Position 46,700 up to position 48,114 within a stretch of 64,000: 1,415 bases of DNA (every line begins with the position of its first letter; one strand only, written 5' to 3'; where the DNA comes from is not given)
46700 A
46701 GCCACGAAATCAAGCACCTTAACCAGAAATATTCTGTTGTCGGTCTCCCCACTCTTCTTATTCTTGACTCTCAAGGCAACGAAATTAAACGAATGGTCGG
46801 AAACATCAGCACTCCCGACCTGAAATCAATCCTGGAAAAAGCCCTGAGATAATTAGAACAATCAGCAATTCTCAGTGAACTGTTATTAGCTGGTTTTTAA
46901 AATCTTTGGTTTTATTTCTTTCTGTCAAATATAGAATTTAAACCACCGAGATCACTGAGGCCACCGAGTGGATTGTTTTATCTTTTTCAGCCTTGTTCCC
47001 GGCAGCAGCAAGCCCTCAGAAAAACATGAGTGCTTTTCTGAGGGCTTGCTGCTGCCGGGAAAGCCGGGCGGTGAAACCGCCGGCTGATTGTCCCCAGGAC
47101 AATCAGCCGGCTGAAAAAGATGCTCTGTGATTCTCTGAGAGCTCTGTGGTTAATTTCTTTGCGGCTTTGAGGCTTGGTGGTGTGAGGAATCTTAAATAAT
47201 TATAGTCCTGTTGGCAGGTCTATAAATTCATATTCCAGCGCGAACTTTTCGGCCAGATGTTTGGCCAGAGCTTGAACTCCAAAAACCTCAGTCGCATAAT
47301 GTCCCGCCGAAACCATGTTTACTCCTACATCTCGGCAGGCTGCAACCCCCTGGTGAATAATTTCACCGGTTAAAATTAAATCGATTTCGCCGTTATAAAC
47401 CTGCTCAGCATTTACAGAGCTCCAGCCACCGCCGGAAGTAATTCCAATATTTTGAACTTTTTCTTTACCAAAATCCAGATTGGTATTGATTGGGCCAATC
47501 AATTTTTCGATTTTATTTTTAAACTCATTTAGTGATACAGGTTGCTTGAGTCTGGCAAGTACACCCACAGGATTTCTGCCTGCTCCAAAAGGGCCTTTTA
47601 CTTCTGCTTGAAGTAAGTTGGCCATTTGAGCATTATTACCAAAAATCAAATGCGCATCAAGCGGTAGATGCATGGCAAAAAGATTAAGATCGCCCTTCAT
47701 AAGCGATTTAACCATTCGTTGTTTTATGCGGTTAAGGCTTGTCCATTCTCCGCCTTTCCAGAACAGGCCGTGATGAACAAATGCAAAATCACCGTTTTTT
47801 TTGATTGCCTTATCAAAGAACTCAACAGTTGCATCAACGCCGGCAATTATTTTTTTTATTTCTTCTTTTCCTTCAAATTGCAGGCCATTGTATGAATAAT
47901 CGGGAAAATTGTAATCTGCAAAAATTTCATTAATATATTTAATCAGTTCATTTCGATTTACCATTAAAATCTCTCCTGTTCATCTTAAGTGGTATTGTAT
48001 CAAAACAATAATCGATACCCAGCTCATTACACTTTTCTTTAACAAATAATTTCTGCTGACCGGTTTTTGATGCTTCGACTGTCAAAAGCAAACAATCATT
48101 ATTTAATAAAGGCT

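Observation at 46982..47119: Sub-modules of the repeat occur in different relative orientations, consistent with inversion between 11-bp inverted repeats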

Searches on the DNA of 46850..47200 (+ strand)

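Call 61: search_rna_families(source=window, start=46850, end=47200, threshold=evalue, max_evalue=1)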
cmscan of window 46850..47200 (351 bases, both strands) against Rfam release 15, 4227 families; matches with E-value up to 1: 16.
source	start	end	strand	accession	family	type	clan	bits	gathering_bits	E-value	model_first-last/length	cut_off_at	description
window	46998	47058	+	RF04197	mir-9457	Gene; miRNA;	-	45.6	90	2.5e-08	1-68/68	no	mir-9457 microRNA precursor family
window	46987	47066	-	RF04085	mir-1271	Gene; miRNA;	-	41.4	80.5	2.4e-08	1-77/77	no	mir-1271 microRNA precursor family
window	46996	47061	+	RF04085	mir-1271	Gene; miRNA;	-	35.9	80.5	1.1e-06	9-68/77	no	mir-1271 microRNA precursor family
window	46986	47069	+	RF03976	MIR898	Gene; miRNA;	-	32.1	75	5e-05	1-154/154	no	MIR898 microRNA precursor family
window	46996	47061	-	RF03208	mir-1781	Gene; miRNA;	-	32.1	68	0.00015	10-77/86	no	mir-1781 microRNA precursor family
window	47004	47126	-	RF00514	His_leader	Cis-reg; leader;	-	30.8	49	0.0027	1-126/126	no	Histidine operon leader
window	47001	47056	-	RF03443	mir-2131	Gene; miRNA;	-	30.7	92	0.00035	1-89/89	no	mir-2131 microRNA precursor family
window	46988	47067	+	RF00758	mir-346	Gene; miRNA;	-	23.8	80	0.061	1-95/95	no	mir-346 microRNA precursor family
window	46998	47059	-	RF03429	mir-4451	Gene; miRNA;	-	21.9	100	0.045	1-66/66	no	mir-4451 microRNA precursor family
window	46989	47111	-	RF00599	SNORA77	Gene; snRNA; snoRNA; HACA-box;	-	21.7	42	0.021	1-125/125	no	Small nucleolar RNA SNORA77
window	47007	47050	+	RF00514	His_leader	Cis-reg; leader;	-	20.8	49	0.3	87-123/126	no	Histidine operon leader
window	46927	47058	-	RF02667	PsiU2-38.40.42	Gene; snRNA; snoRNA; scaRNA;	-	20.4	88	0.21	1-136/136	no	Drosophila small cajal body-specific RNA PsiU2-38.40.4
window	46993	47064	+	RF00728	mir-81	Gene; miRNA;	CL00091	20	54.5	0.048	1-89/89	no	mir-81 microRNA precursor family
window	46887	47060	-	RF02792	sRNA162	Gene; antisense;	-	20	78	0.21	1-190/190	no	Archaeal Small RNA 162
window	46998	47059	+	RF03429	mir-4451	Gene; miRNA;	-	19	100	0.27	1-66/66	no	mir-4451 microRNA precursor family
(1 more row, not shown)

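Call 69: search_dna_similar(query=window:46933-47154:+, collection=plasmids, mode=distant, max_evalue=0.001, max_rows=10)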
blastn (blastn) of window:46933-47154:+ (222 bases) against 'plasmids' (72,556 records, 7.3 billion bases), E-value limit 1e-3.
No match.

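Call 70: search_dna_similar(query=window:46933-47154:+, collection=phages, mode=distant, max_evalue=0.001, max_rows=10)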
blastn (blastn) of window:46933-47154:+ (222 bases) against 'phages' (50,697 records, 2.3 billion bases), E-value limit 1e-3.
No match.

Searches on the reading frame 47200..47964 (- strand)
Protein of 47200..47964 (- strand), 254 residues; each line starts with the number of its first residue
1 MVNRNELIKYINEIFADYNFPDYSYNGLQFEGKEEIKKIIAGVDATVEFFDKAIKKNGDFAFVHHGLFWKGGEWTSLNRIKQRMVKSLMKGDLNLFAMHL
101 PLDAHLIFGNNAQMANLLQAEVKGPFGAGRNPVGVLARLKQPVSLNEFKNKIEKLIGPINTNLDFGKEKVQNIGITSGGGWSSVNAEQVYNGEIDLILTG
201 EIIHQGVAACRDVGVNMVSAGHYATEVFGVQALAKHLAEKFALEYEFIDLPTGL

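Call 11: find_encoding_contigs(protein=window:47200-47964:-, flank=10000, max_places=10)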
Protein window:47200-47964:- (254 aa): no gene with exactly this product is on record in the collection.

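Call 16: find_homologous_proteins(query=window:47200-47964:-, max_evalue=1e-20)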
Query window:47200-47964:- (254 aa): 2914 proteins with E <= 1e-20 among 3843 candidates; the best 120 are listed.
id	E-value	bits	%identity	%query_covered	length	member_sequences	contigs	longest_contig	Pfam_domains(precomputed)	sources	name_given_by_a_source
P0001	5.2e-156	536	93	100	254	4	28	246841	PF01784.25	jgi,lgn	jgi:dinuclear metal center YbgI/SA1388 family protein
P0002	8.0e-119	414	70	100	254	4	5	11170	PF01784.25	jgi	jgi:dinuclear metal center YbgI/SA1388 family protein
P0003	6.4e-118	411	69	100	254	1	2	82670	PF01784.25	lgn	-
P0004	1.4e-116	407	69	100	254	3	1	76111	PF01784.25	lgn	-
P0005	1.8e-115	403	68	100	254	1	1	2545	PF01784.25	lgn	-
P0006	1.1e-113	397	67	100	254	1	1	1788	PF01784.25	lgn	-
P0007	5.5e-113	395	68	100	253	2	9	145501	PF01784.25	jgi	jgi:dinuclear metal center YbgI/SA1388 family protein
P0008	6.3e-113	395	67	100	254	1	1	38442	PF01784.25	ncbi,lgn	ncbi:MAG: Nif3-like dinuclear metal center hexameric protein [Candidatus Rifleibacteriota bacterium]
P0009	8.9e-113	394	67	100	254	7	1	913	PF01784.25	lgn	-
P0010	5.2e-112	392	69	100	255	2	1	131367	PF01784.25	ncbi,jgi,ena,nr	ncbi:MAG: Nif3-like dinuclear metal center hexameric protein [Candidatus Riflebacteria bacterium]|nr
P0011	1.7e-111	390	68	100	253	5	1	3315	PF01784.25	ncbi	-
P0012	1.9e-111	390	66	100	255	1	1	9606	PF01784.25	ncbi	-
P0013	2.1e-111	390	67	100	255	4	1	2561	PF01784.25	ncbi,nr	ncbi:MAG TPA: Nif3-like dinuclear metal center hexameric protein [Candidatus Riflebacteria bacterium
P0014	3.6e-111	389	67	100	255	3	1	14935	PF01784.25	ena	-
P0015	5.1e-110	385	65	100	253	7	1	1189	PF01784.25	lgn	-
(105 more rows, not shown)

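Call 17: find_encoding_contigs(protein=P0001, flank=10000, max_places=10)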
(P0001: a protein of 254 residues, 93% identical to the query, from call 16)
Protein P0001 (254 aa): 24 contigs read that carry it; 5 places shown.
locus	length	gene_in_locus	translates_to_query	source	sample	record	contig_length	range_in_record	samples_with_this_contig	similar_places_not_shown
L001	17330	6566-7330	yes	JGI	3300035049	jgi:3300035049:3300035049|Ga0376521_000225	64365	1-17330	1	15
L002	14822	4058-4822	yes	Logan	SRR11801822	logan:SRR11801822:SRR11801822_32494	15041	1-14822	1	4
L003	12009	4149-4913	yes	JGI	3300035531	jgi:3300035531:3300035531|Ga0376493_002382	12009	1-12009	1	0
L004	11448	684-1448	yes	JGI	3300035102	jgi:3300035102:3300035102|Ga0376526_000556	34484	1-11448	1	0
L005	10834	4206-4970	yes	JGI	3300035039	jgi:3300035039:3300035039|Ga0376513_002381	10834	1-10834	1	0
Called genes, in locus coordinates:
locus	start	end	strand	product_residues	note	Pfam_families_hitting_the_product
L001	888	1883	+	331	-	PF12784:PDDEXK_2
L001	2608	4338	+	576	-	PF00515:TPR_1 (faint), PF07719:TPR_2 (faint), PF13432:TPR_16 (faint), PF14559:TPR_19 (faint), PF01841:Transglut_core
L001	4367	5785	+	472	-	PF02878:PGM_PMM_I, PF02879:PGM_PMM_II, PF02880:PGM_PMM_III, PF00408:PGM_PMM_IV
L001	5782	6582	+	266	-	PF03537:Glyco_hydro_114 (weak)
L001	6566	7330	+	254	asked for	PF01784:DUF34_NIF3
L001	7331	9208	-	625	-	PF11412:DsbD_N, PF02683:DsbD_TM, PF13386:DsbD_2, PF03190:Thioredox_DsbH, PF00085:Thioredoxin, PF13098:Thioredoxin_2, PF13899:Thioredoxin_7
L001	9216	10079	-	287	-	PF01513:NAD_kinase, PF20143:NAD_kinase_C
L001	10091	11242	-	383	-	PF12895:ANAPC3 (faint), PF14561:TPR_20 (faint), PF23914:TPR_CcmH_CycH (faint), PF13431:TPR_17 (faint), PF00515:TPR_1 (faint), PF07719:TPR_2 (faint), PF25060:ARM_TT21_2nd (weak), PF14559:TPR_19 (weak), +7 more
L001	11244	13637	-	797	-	PF12773:DZR (weak), PF23914:TPR_CcmH_CycH (weak), PF13414:TPR_11, PF13424:TPR_12 (weak), PF14559:TPR_19 (weak), PF13414:TPR_11 (weak), PF13432:TPR_16 (weak), PF23914:TPR_CcmH_CycH, +20 more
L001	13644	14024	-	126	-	-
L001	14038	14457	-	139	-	-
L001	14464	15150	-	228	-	-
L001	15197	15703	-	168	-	PF11969:DcpS_C, PF01230:HIT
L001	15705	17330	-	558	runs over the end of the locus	PF05960:DUF885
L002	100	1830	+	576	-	PF00515:TPR_1 (faint), PF07719:TPR_2 (faint), PF13432:TPR_16 (faint), PF14559:TPR_19 (faint), PF01841:Transglut_core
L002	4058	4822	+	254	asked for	PF01784:DUF34_NIF3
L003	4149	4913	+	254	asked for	PF01784:DUF34_NIF3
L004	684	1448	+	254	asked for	PF01784:DUF34_NIF3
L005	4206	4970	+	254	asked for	PF01784:DUF34_NIF3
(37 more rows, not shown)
